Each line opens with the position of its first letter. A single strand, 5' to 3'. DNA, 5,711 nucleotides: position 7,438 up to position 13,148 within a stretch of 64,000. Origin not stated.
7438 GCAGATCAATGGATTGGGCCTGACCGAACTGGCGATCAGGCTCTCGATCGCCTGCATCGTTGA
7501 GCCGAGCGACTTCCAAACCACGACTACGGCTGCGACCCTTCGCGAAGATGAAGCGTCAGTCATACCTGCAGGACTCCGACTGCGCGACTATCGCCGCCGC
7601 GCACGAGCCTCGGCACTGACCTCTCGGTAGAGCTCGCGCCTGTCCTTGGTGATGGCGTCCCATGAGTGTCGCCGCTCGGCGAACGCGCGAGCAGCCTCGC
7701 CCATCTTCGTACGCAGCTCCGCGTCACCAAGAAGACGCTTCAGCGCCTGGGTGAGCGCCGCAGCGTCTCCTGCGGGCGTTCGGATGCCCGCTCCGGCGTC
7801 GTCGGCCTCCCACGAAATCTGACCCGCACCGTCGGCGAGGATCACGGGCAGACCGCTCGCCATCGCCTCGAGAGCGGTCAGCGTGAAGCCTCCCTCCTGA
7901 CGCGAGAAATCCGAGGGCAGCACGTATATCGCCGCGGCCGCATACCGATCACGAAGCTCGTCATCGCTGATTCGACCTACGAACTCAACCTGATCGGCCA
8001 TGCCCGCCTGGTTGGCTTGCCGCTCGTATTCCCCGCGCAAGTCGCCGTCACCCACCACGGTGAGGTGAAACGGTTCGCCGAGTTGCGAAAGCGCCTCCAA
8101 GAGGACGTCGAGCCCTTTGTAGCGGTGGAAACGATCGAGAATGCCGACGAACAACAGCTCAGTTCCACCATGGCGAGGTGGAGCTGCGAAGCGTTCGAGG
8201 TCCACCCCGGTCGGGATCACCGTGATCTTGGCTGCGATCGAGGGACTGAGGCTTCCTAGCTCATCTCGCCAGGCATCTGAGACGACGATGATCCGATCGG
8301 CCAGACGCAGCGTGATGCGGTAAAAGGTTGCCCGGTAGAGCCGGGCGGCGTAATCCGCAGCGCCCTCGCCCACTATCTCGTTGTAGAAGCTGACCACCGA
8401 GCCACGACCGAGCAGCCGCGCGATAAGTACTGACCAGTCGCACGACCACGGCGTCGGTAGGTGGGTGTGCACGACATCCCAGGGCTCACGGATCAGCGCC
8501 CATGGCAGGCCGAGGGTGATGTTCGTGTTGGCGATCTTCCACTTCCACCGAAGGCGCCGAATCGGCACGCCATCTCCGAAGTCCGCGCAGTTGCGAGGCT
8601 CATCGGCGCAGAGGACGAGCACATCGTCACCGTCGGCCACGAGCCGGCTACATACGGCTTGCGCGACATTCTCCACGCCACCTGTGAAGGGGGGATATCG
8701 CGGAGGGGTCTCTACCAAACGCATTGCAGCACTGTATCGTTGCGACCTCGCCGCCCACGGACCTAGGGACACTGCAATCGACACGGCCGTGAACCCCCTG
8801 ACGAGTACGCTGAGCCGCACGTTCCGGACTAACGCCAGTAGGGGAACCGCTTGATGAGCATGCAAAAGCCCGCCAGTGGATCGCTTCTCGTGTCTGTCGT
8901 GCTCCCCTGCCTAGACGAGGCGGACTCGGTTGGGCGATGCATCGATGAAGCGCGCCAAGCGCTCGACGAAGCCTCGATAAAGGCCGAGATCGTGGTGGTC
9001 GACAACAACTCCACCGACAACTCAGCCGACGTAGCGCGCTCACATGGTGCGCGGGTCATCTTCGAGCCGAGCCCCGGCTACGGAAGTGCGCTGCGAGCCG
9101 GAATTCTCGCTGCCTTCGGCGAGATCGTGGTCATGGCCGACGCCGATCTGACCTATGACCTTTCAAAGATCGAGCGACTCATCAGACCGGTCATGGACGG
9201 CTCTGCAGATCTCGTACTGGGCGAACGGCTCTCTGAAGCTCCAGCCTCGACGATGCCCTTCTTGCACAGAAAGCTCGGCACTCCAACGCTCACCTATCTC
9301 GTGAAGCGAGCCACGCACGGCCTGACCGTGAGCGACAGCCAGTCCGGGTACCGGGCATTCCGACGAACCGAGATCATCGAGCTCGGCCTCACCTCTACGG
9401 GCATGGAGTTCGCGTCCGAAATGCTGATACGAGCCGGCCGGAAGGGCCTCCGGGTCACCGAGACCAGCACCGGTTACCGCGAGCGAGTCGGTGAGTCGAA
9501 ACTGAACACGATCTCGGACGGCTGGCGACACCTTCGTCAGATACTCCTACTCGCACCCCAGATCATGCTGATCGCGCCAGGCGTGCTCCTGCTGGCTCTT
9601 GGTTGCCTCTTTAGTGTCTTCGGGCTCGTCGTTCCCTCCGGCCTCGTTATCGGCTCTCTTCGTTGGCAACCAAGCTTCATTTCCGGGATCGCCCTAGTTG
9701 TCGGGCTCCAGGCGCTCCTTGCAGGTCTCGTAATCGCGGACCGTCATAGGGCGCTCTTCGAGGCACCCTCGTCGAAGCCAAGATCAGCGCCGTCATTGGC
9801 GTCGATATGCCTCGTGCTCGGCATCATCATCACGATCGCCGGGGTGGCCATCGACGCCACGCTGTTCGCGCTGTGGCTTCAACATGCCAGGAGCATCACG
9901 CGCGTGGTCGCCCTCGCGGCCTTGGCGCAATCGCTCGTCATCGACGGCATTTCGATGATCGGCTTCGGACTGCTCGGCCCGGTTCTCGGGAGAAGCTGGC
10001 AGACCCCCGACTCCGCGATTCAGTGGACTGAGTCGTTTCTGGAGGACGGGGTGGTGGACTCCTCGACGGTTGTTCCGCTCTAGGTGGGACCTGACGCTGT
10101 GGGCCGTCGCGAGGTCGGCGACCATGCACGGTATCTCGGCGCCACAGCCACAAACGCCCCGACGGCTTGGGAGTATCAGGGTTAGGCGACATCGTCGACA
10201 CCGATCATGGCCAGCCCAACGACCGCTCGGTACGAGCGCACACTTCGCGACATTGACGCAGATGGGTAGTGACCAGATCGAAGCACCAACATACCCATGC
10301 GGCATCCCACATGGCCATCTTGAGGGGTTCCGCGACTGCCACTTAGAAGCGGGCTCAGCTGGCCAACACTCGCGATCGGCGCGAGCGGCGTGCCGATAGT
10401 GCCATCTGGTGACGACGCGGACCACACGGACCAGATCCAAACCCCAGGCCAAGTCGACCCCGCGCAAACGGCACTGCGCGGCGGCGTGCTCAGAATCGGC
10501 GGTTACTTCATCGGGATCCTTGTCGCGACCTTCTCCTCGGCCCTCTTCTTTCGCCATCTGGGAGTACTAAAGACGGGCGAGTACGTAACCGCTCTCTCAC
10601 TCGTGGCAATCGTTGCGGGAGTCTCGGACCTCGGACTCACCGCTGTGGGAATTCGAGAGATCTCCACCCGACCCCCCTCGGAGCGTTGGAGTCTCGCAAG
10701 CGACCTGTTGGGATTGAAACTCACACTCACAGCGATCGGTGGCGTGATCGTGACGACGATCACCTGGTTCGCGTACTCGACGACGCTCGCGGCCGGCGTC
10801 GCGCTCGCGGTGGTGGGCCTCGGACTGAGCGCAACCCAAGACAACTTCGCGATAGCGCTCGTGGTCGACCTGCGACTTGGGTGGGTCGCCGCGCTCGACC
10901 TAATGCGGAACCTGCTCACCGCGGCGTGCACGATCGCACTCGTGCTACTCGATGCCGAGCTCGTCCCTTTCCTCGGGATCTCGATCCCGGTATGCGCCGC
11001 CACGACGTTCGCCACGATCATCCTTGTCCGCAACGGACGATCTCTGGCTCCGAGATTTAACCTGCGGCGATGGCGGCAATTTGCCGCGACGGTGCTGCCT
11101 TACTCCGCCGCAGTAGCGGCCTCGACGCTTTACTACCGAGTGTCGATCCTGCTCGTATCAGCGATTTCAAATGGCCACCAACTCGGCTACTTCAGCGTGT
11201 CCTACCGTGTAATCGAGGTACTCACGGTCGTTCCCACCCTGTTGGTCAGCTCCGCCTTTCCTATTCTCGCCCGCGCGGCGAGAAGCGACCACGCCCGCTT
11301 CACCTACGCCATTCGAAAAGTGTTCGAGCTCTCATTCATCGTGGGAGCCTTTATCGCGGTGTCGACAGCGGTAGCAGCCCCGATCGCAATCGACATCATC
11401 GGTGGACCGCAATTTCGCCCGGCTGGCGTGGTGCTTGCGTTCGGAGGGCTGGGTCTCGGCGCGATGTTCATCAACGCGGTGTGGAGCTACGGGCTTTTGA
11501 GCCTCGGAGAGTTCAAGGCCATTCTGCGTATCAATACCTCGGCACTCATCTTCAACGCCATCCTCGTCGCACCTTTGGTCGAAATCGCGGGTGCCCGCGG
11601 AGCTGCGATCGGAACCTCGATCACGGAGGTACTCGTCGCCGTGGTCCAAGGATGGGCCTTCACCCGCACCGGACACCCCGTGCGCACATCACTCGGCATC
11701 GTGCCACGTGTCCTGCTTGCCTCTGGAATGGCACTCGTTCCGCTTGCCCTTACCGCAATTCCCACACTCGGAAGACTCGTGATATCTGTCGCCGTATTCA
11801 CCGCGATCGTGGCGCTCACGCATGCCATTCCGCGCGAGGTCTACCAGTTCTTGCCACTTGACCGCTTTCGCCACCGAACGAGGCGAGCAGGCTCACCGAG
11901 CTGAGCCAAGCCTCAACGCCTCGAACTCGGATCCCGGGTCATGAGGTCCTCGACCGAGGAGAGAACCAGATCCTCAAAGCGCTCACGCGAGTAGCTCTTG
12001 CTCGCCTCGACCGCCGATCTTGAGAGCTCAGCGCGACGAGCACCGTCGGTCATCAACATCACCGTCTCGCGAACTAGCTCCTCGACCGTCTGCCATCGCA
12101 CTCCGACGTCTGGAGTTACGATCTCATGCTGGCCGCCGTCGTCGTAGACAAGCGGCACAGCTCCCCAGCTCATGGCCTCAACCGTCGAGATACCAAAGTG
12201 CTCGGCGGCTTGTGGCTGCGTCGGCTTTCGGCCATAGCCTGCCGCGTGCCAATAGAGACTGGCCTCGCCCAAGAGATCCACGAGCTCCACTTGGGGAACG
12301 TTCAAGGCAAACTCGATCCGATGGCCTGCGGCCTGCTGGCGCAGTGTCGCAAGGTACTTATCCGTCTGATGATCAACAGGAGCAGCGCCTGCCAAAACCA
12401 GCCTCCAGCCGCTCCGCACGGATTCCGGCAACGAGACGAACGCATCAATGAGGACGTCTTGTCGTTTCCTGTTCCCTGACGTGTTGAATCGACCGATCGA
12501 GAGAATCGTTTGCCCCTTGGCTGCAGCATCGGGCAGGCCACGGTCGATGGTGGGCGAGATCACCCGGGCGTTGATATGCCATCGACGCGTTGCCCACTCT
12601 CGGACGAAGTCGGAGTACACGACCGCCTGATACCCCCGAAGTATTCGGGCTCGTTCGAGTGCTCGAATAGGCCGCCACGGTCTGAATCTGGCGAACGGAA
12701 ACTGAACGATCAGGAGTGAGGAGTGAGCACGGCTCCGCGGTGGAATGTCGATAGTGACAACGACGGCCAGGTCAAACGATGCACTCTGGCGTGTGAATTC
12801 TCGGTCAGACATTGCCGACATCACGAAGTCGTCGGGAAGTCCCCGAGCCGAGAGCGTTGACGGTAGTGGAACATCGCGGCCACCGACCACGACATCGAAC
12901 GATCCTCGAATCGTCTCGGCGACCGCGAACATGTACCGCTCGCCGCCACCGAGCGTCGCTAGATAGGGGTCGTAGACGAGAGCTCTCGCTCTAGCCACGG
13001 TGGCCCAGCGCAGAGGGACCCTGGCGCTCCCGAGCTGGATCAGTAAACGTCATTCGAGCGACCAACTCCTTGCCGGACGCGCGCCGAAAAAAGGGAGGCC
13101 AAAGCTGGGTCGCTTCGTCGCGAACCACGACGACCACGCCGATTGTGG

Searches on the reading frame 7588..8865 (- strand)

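Call 8: search_protein_families(library=pfam, proteins=[window:7588-8865:-], max_evalue=0.001)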
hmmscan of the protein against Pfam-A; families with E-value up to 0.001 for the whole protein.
window:7588-8865:- (425 aa): 6 families
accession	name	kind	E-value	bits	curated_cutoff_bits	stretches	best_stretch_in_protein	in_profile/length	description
PF00534.26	Glycos_transf_1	-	1.2e-30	106.7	26.4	1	239-394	17-171/172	Glycosyl transferases group 1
PF13692.12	Glyco_trans_1_4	-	1.3e-28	100.5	27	1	236-381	3-142/142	Glycosyl transferases group 1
PF13439.12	Glyco_transf_4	-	7e-23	81.9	28.5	1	62-225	2-170/170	Glycosyltransferase Family 4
PF13579.12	Glyco_trans_4_4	-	1.8e-19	71.1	29.7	1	62-220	1-158/158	Glycosyl transferase 4-like domain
PF20706.3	GT4-conflict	-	6.6e-11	42.2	26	1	189-405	147-381/385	Family 4 Glycosyltransferase in conflict systems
PF13524.12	Glyco_trans_1_2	-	1.3e-10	41.9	25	1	255-405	5-138/144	Glycosyl transferase-like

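Call 56: search_protein_families(library=ncbifam, proteins=[window:7588-8865:-], max_evalue=0.00001)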
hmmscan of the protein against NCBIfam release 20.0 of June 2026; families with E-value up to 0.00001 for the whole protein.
window:7588-8865:- (425 aa): 31 families (the best 25 are shown)
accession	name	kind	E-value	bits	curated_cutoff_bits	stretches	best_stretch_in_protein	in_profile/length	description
TIGR04063.1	stp3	hypoth_equivalog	2.4e-28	99.2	442.05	1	165-416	132-395/397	TIGR04063 family PEP-CTERM/XrtA system glycosyltransferase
TIGR03088.1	stp2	hypoth_equivalog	2.5e-24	86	409.05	1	210-415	158-372/374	TIGR03088 family PEP-CTERM/XrtA system glycosyltransferase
NF041876.1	EPS_EpsE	equivalog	7.6e-23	81.4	400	1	189-401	162-381/389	exopolysaccharide biosynthesis GT4 family glycosyltransferase EpsE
TIGR03449.1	mycothiol_MshA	equivalog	4e-21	75.4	462.5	1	187-417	163-404/406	D-inositol-3-phosphate glycosyltransferase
NF053787.1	GlcN_PG_synth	equivalog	6.8e-20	71.2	480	1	189-416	144-359/361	N-acetylglucosaminyl phosphatidylglycerol synthase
NF041879.1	EPS_EpsH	equivalog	2.3e-19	69.4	800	1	179-419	180-419/431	exopolysaccharide biosynthesis glycosyltransferase EpsH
NF041010.1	glycosy_Agl16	equivalog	2.4e-18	66.1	575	1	183-416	128-351/352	glycosylation protein Agl16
TIGR02149.1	glgA_Coryne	subfamily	7.6e-18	64.8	302.4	1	183-416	139-390/391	glycogen synthase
NF038295.1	EPS_HpsP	equivalog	1.4e-17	63.8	550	1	236-416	206-387/388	hormogonium polysaccharide biosynthesis glycosyltransferase HpsP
TIGR03999.1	thiol_BshA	equivalog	3.9e-17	62.2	273.7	1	183-416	139-373/375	N-acetyl-alpha-D-glucosaminyl L-malate synthase BshA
TIGR04047.1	MSMEG_0565_glyc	hypoth_equivalog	8.1e-17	61.4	259.85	1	277-415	242-373/373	MSMEG_0565 family glycosyltransferase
NF038229.1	Glyco4_Geo_Pelo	equivalog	4.6e-16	58.8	400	1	182-416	103-336/338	GPMC system family 4 glycosyltransferase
NF038298.1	EPS_HpsO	equivalog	8.5e-16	57.7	575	1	238-416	202-387/388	hormogonium polysaccharide biosynthesis glycosyltransferase HpsO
NF046085.1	XrtY_assoc_Gly1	equivalog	6.5e-14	51.6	400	1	213-417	183-385/387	XrtY-associated glycosyltransferase XYAG1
TIGR04005.1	wcaL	equivalog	9.9e-14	51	537.6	1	182-378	168-367/406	colanic acid biosynthesis glycosyltransferase WcaL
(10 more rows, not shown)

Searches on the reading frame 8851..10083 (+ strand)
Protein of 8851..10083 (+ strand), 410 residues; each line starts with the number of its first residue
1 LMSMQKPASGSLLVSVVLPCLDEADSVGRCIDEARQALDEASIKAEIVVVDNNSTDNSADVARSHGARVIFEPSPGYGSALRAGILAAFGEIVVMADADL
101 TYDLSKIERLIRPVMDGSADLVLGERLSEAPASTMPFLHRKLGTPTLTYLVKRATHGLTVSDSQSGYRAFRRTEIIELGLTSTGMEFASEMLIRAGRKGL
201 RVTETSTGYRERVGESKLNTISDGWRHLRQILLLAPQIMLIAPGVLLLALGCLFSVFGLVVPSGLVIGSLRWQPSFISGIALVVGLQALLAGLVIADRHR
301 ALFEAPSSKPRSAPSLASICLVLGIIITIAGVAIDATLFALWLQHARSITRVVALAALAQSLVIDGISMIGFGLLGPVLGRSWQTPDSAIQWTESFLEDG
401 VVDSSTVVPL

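Call 8: search_protein_families(library=pfam, proteins=[window:8851-10083:+], max_evalue=0.001)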
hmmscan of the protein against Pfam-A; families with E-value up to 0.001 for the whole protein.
window:8851-10083:+ (410 aa): 2 families
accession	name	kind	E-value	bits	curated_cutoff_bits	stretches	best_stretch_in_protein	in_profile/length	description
PF00535.33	Glycos_transf_2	-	7.5e-23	81.7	23.3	1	15-172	1-161/168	Glycosyl transferase family 2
PF13641.12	Glyco_tranf_2_3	-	1.6e-05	25.5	27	1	14-113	3-110/230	Glycosyltransferase like family 2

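Call 55: search_solved_structures(query=window:8851-10083:+, max_evalue=0.001)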
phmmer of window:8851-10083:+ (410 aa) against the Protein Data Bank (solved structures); distinct sequences matched with E-value up to 0.001: 18.
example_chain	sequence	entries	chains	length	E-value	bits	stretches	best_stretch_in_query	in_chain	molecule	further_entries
5mlz_A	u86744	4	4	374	2.4e-13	53.2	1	11-238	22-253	Dolichol monophosphate mannose synthase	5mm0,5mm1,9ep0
9hwj_A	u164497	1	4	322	5.3e-10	42.2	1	14-270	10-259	Undecaprenyl-phosphate 4-deoxy-4-formamido-L-arabinose transferase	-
3ckj_A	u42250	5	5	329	1.5e-09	40.8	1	8-117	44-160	Putative uncharacterized protein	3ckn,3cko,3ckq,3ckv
9bhc_C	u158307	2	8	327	2.1e-09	40.2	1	13-212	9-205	Undecaprenyl-phosphate 4-deoxy-4-formamido-L-arabinose transferase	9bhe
8vxh_A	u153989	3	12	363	3.3e-09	39.6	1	13-212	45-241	Undecaprenyl-phosphate 4-deoxy-4-formamido-L-arabinose transferase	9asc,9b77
7pdo_A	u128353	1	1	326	9.4e-09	38.1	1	8-115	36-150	Glucosyl-3-phosphoglycerate synthase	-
7p5l_A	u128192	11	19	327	9.4e-09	38.1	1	8-115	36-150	Glucosyl-3-phosphoglycerate synthase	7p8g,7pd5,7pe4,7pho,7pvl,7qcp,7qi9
3f1y_A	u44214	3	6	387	1.5e-08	37.4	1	11-99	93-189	Mannosyl-3-phosphoglycerate synthase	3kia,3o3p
4y6n_A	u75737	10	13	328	8.6e-07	31.7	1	9-117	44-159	Glucosyl-3-phosphoglycerate synthase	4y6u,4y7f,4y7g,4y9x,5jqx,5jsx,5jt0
3e25_A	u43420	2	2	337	9.1e-07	31.6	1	9-117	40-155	Putative uncharacterized protein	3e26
4ddz_A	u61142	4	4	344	9.6e-07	31.5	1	9-117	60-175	GLUCOSYL-3-PHOSPHOGLYCERATE SYNTHASE (GpgS) | Glucosyl-3-phosphoglycerate synthase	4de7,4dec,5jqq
5hea_A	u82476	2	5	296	2.2e-05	27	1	13-122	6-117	Putative glycosyltransferase (GalT1)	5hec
9omj_A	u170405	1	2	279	5.8e-05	25.6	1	14-106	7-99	Glycosyltransferase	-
9omm_A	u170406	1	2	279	6.5e-05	25.5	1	14-106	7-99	Glycosyltransferase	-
9omh_A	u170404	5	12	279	6.5e-05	25.5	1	14-106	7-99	Glycosyltransferase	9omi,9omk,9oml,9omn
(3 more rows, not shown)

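Call 56: search_protein_families(library=ncbifam, proteins=[window:8851-10083:+], max_evalue=0.00001)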
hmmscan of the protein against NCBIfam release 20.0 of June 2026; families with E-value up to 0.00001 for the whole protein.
window:8851-10083:+ (410 aa): 11 families
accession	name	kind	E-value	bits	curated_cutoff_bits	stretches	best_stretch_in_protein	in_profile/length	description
TIGR04182.1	glyco_TIGR04182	equivalog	2.8e-46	158.2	325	1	14-294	2-278/293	S-layer glycoprotein N-glycosyltransferase AglJ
NF041391.1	DPhHxTase_Halo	equivalog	2.9e-33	114.6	375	1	22-232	5-206/213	dolichyl-phosphate hexose transferase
NF058614.1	PPMAGASynPpgS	equivalog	6.1e-21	74.9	370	1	15-206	3-193/226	polyprenyl-phospho-N-acetylgalactosaminyl synthase PpgS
NF010496.0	PRK13915.1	equivalog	2.1e-18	66.4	262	1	11-115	30-143/307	glucosyl-3-phosphoglycerate synthase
NF007986.1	PRK10714.1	equivalog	5.3e-16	58.5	529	1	14-257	8-251/316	undecaprenyl-phosphate 4-deoxy-4-formamido-L-arabinose transferase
TIGR04283.1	glyco_like_mftF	equivalog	3.5e-11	43.1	182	1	14-106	1-89/221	TIGR04283 family arsenosugar biosynthesis glycosyltransferase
NF041875.1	EPS_EpsD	equivalog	1.9e-10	40.7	370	1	14-177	1-169/325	exopolysaccharide biosynthesis glycosyltransferase EpsD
TIGR03965.1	mycofact_glyco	equivalog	8.1e-08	31.6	280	1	13-123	75-188/467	mycofactocin biosynthesis glycosyltransferase MftF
NF047588.1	GlcsyltransPgfSStrep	equivalog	3.7e-07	29.7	500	0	13-175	2-164/308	glycosyltransferase PgfS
NF038302.1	EPS_HpsE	equivalog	2e-06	27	300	1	14-100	3-97/307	hormogonium polysaccharide biosynthesis glycosyltransferase HpsE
TIGR03937.1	PgaC_IcaA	equivalog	2.2e-06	26.9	422.3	1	9-114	42-150/407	poly-beta-1,6-N-acetyl-D-glucosamine synthase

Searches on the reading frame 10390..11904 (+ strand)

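Call 8: search_protein_families(library=pfam, proteins=[window:10390-11904:+], max_evalue=0.001)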
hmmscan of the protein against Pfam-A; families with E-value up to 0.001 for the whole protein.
window:10390-11904:+ (504 aa): 1 family
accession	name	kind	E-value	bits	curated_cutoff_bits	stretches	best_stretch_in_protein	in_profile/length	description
PF13440.11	Polysacc_synt_3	-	4.9e-07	29.7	23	1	109-344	57-290/293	Polysaccharide biosynthesis protein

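Call 56: search_protein_families(library=ncbifam, proteins=[window:10390-11904:+], max_evalue=0.00001)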
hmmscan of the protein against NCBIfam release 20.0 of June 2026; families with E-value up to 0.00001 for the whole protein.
window:10390-11904:+ (504 aa): 1 family
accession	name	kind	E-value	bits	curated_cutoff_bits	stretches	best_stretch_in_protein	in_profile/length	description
NF041871.1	Wzx_EPS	equivalog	1.9e-06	26.9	800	1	34-494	7-478/492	exopolysaccharide biosynthesis flippase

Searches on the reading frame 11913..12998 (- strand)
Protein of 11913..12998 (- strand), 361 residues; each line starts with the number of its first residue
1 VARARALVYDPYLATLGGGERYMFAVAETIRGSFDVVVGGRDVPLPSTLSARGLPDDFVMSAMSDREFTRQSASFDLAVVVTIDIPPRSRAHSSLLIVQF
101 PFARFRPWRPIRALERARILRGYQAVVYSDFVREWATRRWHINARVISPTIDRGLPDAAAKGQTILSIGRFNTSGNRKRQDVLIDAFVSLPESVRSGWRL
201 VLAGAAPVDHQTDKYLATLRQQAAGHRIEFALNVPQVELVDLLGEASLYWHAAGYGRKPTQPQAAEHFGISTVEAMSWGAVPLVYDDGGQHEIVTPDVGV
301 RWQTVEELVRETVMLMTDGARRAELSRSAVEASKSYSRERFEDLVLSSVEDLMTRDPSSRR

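Call 8: search_protein_families(library=pfam, proteins=[window:11913-12998:-], max_evalue=0.001)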
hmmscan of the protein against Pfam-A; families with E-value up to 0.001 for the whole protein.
window:11913-12998:- (361 aa): 2 families
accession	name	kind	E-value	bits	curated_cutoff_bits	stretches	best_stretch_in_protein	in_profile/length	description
PF00534.26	Glycos_transf_1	-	8.7e-18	64.9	26.4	1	161-327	14-167/172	Glycosyl transferases group 1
PF13692.12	Glyco_trans_1_4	-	1.8e-10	41.7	27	1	163-318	2-142/142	Glycosyl transferases group 1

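Call 56: search_protein_families(library=ncbifam, proteins=[window:11913-12998:-], max_evalue=0.00001)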
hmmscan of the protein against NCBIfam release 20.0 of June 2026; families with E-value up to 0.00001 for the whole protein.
window:11913-12998:- (361 aa): 0 families
